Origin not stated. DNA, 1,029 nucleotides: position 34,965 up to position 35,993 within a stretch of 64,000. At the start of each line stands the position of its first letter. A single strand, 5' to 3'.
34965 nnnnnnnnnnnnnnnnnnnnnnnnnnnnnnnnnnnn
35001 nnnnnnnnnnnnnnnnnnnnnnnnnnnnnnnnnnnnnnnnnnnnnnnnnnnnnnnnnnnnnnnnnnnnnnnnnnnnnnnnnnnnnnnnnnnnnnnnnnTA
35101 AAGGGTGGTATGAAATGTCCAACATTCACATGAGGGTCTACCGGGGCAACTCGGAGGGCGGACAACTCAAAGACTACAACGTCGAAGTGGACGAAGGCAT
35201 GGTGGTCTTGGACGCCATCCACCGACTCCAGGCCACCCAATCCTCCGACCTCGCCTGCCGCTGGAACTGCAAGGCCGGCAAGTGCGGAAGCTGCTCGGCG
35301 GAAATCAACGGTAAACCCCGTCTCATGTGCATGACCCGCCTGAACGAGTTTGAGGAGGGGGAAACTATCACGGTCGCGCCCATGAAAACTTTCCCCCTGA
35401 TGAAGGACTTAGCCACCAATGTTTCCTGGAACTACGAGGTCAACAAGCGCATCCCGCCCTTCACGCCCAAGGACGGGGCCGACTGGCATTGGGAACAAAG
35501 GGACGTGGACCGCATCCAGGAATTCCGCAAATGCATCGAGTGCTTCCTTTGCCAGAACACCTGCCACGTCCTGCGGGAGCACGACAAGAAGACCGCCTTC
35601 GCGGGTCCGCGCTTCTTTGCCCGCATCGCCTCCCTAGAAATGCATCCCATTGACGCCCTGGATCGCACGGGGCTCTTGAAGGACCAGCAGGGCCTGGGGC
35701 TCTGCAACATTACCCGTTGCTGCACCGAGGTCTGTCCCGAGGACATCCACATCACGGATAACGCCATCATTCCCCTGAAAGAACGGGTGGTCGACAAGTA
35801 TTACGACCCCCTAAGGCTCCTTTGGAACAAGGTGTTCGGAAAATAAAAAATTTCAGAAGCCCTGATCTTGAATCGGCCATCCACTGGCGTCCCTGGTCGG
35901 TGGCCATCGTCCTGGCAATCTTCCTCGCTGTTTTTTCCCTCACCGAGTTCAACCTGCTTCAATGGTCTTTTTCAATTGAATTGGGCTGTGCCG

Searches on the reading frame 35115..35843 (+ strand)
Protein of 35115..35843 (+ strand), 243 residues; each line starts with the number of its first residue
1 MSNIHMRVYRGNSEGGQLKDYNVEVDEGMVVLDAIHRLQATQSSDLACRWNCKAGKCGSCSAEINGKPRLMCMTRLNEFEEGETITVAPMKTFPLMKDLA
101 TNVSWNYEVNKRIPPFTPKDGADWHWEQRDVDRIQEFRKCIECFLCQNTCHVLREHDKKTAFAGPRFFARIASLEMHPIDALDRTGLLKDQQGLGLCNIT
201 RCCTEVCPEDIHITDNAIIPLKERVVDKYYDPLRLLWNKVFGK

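Call 4: search_protein_families(library=pfam, proteins=[window:35115-35843:+], max_evalue=1)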
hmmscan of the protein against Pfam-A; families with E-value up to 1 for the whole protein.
window:35115-35843:+ (243 aa): 6 families
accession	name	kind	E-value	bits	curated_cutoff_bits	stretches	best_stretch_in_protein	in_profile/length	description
PF13085.11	Fer2_3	-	1.8e-23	83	27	1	6-102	2-101/107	2Fe-2S iron-sulfur cluster binding domain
PF13183.11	Fer4_8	-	1e-08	36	27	1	137-211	2-68/68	4Fe-4S dicluster domain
PF13534.11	Fer4_17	-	0.00021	22.2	22.2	1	139-212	1-61/61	4Fe-4S dicluster domain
PF00111.32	Fer2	-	0.0037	17.6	21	1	22-68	9-52/77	2Fe-2S iron-sulfur cluster binding domain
PF13746.11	Fer4_18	-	0.04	14.5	27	0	185-215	49-79/114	4Fe-4S dicluster domain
PF12838.12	Fer4_7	-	0.7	10.8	27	1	139-211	1-52/52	4Fe-4S dicluster domain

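Call 5: search_protein_families(library=ncbifam, proteins=[window:35115-35843:+], max_evalue=1)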
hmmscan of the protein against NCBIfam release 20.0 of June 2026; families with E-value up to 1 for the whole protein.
window:35115-35843:+ (243 aa): 31 families (the best 25 are shown)
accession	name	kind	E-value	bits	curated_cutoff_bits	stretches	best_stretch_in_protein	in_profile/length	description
NF009052.0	PRK12386.1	equivalog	2.5e-126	419.9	256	1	3-242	4-248/255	succinate dehydrogenase/fumarate reductase iron-sulfur subunit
NF004898.0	PRK06259.1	equivalog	1.8e-41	142.3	385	1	2-229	2-220/488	fumarate reductase (CoM/CoB) subunit TfrB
TIGR00384.1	dhsB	subfamily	9e-41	139.7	88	1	13-218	9-218/222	succinate dehydrogenase and fumarate reductase iron-sulfur protein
NF004616.0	PRK05950.1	subfamily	2.6e-38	131.5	228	1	4-227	6-235/238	succinate dehydrogenase iron-sulfur subunit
NF009226.0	PRK12576.1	equivalog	2.4e-33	115.8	344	1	4-213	10-226/317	succinate dehydrogenase/fumarate reductase iron-sulfur subunit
NF010071.0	PRK13552.1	equivalog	2.7e-28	98.9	264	1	15-216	20-227/241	fumarate reductase iron-sulfur subunit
NF009051.0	PRK12385.1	equivalog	5.2e-26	91.6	333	1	12-212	15-220/244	succinate dehydrogenase/fumarate reductase iron-sulfur subunit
NF006391.0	PRK08640.1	equivalog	6.5e-25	87.5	244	1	18-216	23-231/254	succinate dehydrogenase iron-sulfur subunit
NF009227.0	PRK12577.1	equivalog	9.2e-25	87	349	1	4-227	3-240/330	succinate dehydrogenase/fumarate reductase iron-sulfur subunit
NF005746.0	PRK07570.1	subfamily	1.6e-17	63.6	243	1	4-215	3-232/250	succinate dehydrogenase/fumarate reductase iron-sulfur subunit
NF009225.0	PRK12575.1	subfamily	1.3e-15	57.6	443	1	16-214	20-220/235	succinate dehydrogenase/fumarate reductase iron-sulfur subunit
NF042952.1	MFR_FeS_SdhB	equivalog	5.6e-14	51.9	600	1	22-216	19-223/320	8-methylmenaquinol:fumarate reductase iron-sulfur subunit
NF008369.0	PRK11168.1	equivalog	1.4e-05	24.1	278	1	135-215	8-78/401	anaerobic glycerol-3-phosphate dehydrogenase subunit C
NF045668.1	pterin_aldehy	equivalog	0.0013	16.9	1100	1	47-86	34-73/905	molybdopterin-dependent aldehyde oxidoreductase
NF045724.1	ferredox_TmcB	equivalog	0.0023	16.6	735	1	138-225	41-127/430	electron transfer complex ferredoxin TmcB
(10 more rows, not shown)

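Call 14: find_related_loci(query=window:35115-35843:+, collection=genome_contigs, flank=6000)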
Query window:35115-35843:+ (243 aa) in genome_contigs; peptide patterns used: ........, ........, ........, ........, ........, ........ (x = any residue, [..] = any of these).
600 stretches matched a pattern (row limit reached: there are more); 598 encode a relative of the query (tblastn E <= 1e-3); the best 80 are kept; 80 distinct loci.
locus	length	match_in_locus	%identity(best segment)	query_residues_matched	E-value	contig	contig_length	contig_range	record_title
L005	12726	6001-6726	68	1-242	2e-118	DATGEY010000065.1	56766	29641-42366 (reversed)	MAG TPA_asm: Candidatus Acidoferrum sp. isolate SMAG_U9714 k141_1260425, whole genome shotgun sequence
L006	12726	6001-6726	68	1-242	3e-117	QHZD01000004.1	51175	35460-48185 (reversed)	MAG: Acidobacteria bacterium isolate gp2 AA100 14_1009_05_40cm_scaffold_1089_curated, whole genome shotgun sequence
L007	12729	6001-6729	67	1-243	1e-116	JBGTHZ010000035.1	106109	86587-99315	MAG: Pyrinomonadaceae bacterium isolate JTS-RE251 k141_8902372, whole genome shotgun sequence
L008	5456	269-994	67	1-242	9e-117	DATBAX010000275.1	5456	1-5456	MAG TPA_asm: Terriglobales bacterium isolate SMAG_U5743 k141_2237735, whole genome shotgun sequence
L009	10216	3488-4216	67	1-243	1e-115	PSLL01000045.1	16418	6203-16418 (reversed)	MAG: Candidatus Dadabacteria bacterium isolate ERB_12_1 NODE_962_length_16418_cov_3.708244, whole genome shotgun sequenc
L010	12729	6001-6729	67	1-243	3e-115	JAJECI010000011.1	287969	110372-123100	MAG: Candidatus Dadabacteria bacterium isolate jk18xAbins.11 k141_501436, whole genome shotgun sequence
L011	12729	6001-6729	65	1-243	2e-114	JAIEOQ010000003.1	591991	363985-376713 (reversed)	MAG: Candidatus Obscuribacterales bacterium isolate co.spades.DASTOOL.1kb_121 c_000000445332, whole genome shotgun seque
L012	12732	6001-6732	65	1-243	3e-114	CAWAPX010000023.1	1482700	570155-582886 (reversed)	MAG: uncultured Acidobacteriota bacterium isolate MFD04434.bin.1.131 genome assembly, contig: contig_392, whole genome s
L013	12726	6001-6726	67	1-242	3e-114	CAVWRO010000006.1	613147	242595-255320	MAG: uncultured Acidobacteriaceae bacterium isolate MFD03346.bin.1.77 genome assembly, contig: contig_22219, whole genom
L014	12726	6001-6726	66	1-242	7e-114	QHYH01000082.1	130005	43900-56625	MAG: Acidobacteria bacterium isolate gp2 AA93 14_0903_09_30cm_scaffold_3_curated, whole genome shotgun sequence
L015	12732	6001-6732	66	1-243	5e-114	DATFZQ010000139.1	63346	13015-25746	MAG TPA_asm: Candidatus Acidoferrum sp. isolate SMAG_U9573 k141_236364, whole genome shotgun sequence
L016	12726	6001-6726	67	1-242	2e-113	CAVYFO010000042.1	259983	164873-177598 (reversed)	MAG: uncultured Acidobacteriota bacterium isolate MFD04463.bin.3.111 genome assembly, contig: contig_86540, whole genome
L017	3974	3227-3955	66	1-243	1e-114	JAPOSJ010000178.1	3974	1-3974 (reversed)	MAG: Candidatus Dadabacteria bacterium isolate CAR2_bin_20 NODE_5149_length_3974_cov_3.89155, whole genome shotgun seque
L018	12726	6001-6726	67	1-242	6e-113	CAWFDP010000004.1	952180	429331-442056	MAG: uncultured Acidobacteriota bacterium isolate MFD05513.bin.1.260 genome assembly, contig: contig_394, whole genome s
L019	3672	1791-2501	66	6-242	1e-114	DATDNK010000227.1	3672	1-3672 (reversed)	MAG TPA_asm: Candidatus Acidoferrum sp. isolate SMAG_U435 k141_385408, whole genome shotgun sequence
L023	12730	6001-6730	81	1-243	7e-112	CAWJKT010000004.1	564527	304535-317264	MAG: uncultured proteobacterium isolate MFD05512.bin.2.30 genome assembly, contig: contig_12851, whole genome shotgun se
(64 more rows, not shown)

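Call 36: find_homologous_proteins(query=window:35115-35843:+, max_evalue=1e-60)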
Query window:35115-35843:+ (243 aa): 7997 proteins with E <= 1e-60 among 8000 candidates; the best 120 are listed.
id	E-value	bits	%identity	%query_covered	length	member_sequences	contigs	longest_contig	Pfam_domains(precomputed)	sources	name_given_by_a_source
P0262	8.3e-170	580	100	100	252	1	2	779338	PF13183.12,PF13085.12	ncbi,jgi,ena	jgi:succinate dehydrogenase / fumarate reductase, iron-sulfur subunit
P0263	2.8e-163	559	95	100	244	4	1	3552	PF13183.12,PF13085.12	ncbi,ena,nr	ncbi:MAG TPA: succinate dehydrogenase/fumarate reductase iron-sulfur subunit [bacterium]|nr:succinat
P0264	5.0e-161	551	94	99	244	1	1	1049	PF13183.12,PF13085.12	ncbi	-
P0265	7.2e-160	548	95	98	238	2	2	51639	PF13183.12,PF13085.12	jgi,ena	-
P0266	5.7e-154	528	90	100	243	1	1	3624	PF13183.12,PF13085.12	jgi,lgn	-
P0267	1.2e-153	527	91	98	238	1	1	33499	PF13183.12,PF13085.12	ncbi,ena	-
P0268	6.2e-153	525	89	100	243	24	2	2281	PF13534.12,PF13183.12,PF13085.12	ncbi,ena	-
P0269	1.6e-151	520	86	100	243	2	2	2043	PF13183.12,PF13085.12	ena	-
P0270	5.2e-151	519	86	100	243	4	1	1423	PF13183.12,PF13085.12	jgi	-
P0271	1.2e-149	514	88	100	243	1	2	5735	PF13183.12,PF13085.12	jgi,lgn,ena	jgi:succinate dehydrogenase / fumarate reductase iron-sulfur subunit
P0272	1.4e-149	514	86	100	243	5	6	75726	PF13183.12,PF13085.12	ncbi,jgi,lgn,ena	jgi:succinate dehydrogenase / fumarate reductase iron-sulfur subunit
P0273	1.7e-149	514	85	100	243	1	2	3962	PF13183.12,PF13085.12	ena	-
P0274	2.6e-149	513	85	100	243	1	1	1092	PF13183.12,PF13085.12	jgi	jgi:succinate dehydrogenase / fumarate reductase iron-sulfur subunit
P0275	1.0e-147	508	84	100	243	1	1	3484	PF13183.12,PF13085.12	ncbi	-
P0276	2.3e-147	507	84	100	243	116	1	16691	PF13183.12,PF13085.12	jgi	jgi:succinate dehydrogenase / fumarate reductase, iron-sulfur subunit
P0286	2.2e-125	435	72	100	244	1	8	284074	PF13183.12,PF13085.12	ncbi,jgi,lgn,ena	jgi:succinate dehydrogenase / fumarate reductase iron-sulfur subunit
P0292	4.3e-123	427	70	100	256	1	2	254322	PF13534.12,PF13183.12,PF13085.12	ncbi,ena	-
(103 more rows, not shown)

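Call 38: list_cluster_members(proteins=[P0262, P0263, P0264, P0265, P0267, P0268, P0272, P0275, P0286, P0292])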
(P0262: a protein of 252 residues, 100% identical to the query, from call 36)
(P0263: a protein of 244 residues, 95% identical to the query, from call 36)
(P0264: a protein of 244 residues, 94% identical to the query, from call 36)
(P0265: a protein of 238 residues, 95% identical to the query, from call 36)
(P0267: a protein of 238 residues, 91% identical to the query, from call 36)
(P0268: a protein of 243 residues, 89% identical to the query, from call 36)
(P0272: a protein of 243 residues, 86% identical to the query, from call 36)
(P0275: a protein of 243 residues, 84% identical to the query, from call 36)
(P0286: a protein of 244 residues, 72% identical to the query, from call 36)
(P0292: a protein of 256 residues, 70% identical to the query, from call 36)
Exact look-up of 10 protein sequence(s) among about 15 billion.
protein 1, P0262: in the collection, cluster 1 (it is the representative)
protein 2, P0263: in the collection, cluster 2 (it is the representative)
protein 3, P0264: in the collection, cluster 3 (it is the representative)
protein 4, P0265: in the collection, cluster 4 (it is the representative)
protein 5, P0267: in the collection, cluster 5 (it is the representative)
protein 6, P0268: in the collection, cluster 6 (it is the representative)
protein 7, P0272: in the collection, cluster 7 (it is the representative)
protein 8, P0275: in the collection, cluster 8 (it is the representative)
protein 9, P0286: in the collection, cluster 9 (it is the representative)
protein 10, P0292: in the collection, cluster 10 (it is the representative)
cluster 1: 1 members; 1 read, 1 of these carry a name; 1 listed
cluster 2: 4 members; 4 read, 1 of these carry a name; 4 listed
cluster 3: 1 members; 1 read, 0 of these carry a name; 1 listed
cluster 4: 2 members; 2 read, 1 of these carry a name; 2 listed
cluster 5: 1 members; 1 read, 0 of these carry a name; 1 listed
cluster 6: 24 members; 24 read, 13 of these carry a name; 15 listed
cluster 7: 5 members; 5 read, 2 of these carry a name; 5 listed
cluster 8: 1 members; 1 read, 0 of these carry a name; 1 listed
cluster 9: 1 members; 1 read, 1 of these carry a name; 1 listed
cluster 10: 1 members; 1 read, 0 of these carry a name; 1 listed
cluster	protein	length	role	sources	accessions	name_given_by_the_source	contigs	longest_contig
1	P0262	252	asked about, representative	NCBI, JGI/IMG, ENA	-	succinate dehydrogenase / fumarate reductase, iron-sulfur subunit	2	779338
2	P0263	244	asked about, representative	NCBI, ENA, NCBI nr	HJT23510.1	MAG TPA: succinate dehydrogenase/fumarate reductase iron-sulfur subunit [bacterium] | succinate dehydrogenase/fumarate reductase iron-sulfur subunit [bacterium]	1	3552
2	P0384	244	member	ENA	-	-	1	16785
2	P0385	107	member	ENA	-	-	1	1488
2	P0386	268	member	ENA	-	-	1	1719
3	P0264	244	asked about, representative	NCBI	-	-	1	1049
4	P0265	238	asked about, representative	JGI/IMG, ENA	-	-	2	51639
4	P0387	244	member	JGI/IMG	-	succinate dehydrogenase / fumarate reductase iron-sulfur subunit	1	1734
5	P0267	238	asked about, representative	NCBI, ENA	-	-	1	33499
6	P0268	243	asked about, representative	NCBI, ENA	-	-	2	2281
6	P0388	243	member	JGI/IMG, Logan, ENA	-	succinate dehydrogenase / fumarate reductase iron-sulfur subunit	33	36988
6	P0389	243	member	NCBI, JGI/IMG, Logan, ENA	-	succinate dehydrogenase / fumarate reductase iron-sulfur subunit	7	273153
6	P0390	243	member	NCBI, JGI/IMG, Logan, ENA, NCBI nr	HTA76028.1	MAG TPA: succinate dehydrogenase/fumarate reductase iron-sulfur subunit [bacterium] | succinate dehydrogenase / fumarate reductase iron-sulfur subunit | succinate dehydrogenase/fumarate reductase iron-sulfur subunit [bacterium]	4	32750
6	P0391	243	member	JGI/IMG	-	succinate dehydrogenase / fumarate reductase, iron-sulfur subunit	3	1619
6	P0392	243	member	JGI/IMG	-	succinate dehydrogenase / fumarate reductase iron-sulfur subunit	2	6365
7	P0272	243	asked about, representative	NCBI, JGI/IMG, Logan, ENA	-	succinate dehydrogenase / fumarate reductase iron-sulfur subunit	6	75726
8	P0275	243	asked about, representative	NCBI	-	-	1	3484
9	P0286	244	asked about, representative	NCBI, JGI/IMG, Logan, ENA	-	succinate dehydrogenase / fumarate reductase iron-sulfur subunit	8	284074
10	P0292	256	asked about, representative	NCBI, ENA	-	-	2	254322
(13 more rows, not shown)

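Call 39: find_encoding_contigs(protein=P0265, flank=6000, max_places=2)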
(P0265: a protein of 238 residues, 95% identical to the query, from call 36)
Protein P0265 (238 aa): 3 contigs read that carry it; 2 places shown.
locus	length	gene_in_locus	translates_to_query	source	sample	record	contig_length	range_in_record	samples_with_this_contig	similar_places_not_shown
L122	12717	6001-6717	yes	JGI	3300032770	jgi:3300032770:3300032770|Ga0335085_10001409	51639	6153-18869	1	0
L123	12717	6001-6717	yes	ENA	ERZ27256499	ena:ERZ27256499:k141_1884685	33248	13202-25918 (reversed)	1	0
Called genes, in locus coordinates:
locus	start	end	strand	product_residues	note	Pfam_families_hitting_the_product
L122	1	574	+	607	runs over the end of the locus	PF01558:POR, PF01855:POR_N, PF02780:Transketolase_C, PF17147:PFOR_II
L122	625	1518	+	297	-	PF02775:TPP_enzyme_C, PF12367:PFO_beta_C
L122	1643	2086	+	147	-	PF00037:Fer4 (weak), PF14697:Fer4_21, PF12838:Fer4_7, PF13187:Fer4_9 (weak), PF00037:Fer4 (weak), PF13237:Fer4_10 (weak), PF14697:Fer4_21, PF12838:Fer4_7, +7 more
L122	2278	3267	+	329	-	PF03486:HI0933_like (faint), PF07992:Pyr_redox_2, PF13738:Pyr_redox_3, PF00070:Pyr_redox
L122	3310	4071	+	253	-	-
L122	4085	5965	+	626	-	PF00890:FAD_binding_2, PF01134:GIDA (faint), PF03486:HI0933_like (faint), PF07992:Pyr_redox_2 (faint), PF02910:Succ_DH_flav_C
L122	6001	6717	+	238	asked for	PF13085:Fer2_3, PF13183:Fer4_8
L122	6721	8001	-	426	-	-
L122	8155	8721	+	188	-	PF01872:RibD_C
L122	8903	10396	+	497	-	PF01384:PHO4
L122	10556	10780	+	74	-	-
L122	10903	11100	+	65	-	-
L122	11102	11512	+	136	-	-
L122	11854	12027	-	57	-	-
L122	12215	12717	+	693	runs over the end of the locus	-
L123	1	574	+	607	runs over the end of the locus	PF01558:POR, PF01855:POR_N, PF02780:Transketolase_C, PF17147:PFOR_II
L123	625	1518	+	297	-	PF02775:TPP_enzyme_C, PF12367:PFO_beta_C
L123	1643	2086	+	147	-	PF00037:Fer4 (weak), PF14697:Fer4_21, PF12838:Fer4_7, PF13187:Fer4_9 (weak), PF00037:Fer4 (weak), PF13237:Fer4_10 (weak), PF14697:Fer4_21, PF12838:Fer4_7, +7 more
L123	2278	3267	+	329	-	PF03486:HI0933_like (faint), PF07992:Pyr_redox_2, PF13738:Pyr_redox_3, PF00070:Pyr_redox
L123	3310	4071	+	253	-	-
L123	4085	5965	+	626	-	PF00890:FAD_binding_2, PF01134:GIDA (faint), PF03486:HI0933_like (faint), PF07992:Pyr_redox_2 (faint), PF02910:Succ_DH_flav_C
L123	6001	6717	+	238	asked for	PF13085:Fer2_3, PF13183:Fer4_8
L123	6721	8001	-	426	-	-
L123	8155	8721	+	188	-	PF01872:RibD_C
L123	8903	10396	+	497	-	PF01384:PHO4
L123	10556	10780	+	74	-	-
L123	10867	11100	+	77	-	-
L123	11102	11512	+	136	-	-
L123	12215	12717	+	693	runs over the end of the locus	-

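Call 40: find_encoding_contigs(protein=P0267, flank=6000, max_places=2)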
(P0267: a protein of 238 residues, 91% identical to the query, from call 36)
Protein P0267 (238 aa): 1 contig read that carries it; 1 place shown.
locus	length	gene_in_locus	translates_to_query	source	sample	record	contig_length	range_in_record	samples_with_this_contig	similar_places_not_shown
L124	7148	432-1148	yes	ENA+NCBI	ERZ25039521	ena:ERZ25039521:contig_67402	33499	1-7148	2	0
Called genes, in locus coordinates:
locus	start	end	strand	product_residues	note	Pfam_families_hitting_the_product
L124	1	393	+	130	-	?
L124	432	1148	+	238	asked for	PF13085:Fer2_3, PF13183:Fer4_8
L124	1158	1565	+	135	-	-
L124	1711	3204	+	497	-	PF01384:PHO4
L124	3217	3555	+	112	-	-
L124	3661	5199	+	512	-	-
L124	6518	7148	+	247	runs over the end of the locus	-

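Call 41: find_encoding_contigs(protein=P0272, flank=6000, max_places=3)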
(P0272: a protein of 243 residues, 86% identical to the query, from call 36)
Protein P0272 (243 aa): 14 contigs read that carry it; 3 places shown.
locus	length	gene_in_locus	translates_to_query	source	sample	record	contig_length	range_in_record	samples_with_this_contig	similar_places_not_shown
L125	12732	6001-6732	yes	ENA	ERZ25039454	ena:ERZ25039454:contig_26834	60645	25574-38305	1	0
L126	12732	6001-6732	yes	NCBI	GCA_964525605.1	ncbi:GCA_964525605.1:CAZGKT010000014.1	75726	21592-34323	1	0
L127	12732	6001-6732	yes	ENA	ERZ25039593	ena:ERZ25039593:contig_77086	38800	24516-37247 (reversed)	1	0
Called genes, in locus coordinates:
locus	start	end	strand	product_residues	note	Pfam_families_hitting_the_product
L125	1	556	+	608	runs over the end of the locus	PF01558:POR, PF01855:POR_N, PF02780:Transketolase_C (weak), PF17147:PFOR_II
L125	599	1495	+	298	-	PF02775:TPP_enzyme_C, PF12367:PFO_beta_C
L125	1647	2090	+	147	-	PF00037:Fer4 (weak), PF14697:Fer4_21, PF12838:Fer4_7 (weak), PF13187:Fer4_9 (weak), PF00037:Fer4 (weak), PF13237:Fer4_10 (weak), PF12838:Fer4_7, PF14697:Fer4_21 (weak), +7 more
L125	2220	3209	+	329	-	PF01134:GIDA (faint), PF03486:HI0933_like (weak), PF07992:Pyr_redox_2, PF12831:FAD_oxidored (faint), PF13738:Pyr_redox_3, PF00070:Pyr_redox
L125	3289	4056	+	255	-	-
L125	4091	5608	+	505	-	PF00890:FAD_binding_2, PF03486:HI0933_like (faint), PF07992:Pyr_redox_2 (faint)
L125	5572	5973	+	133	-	PF02910:Succ_DH_flav_C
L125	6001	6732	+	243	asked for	PF13085:Fer2_3, PF13183:Fer4_8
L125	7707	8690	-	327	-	-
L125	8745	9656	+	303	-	PF00892:EamA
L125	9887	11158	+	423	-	PF01266:DAO (weak), PF03486:HI0933_like (faint), PF07992:Pyr_redox_2 (faint), PF13450:NAD_binding_8, PF01593:Amino_oxidase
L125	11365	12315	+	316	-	PF00487:FA_desaturase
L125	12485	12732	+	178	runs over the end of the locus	PF14235:DUF4337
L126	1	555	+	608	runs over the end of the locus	PF01558:POR, PF01855:POR_N, PF02780:Transketolase_C (weak), PF17147:PFOR_II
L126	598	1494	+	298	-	PF02775:TPP_enzyme_C, PF12367:PFO_beta_C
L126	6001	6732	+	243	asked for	PF13085:Fer2_3, PF13183:Fer4_8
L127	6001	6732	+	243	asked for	PF13085:Fer2_3, PF13183:Fer4_8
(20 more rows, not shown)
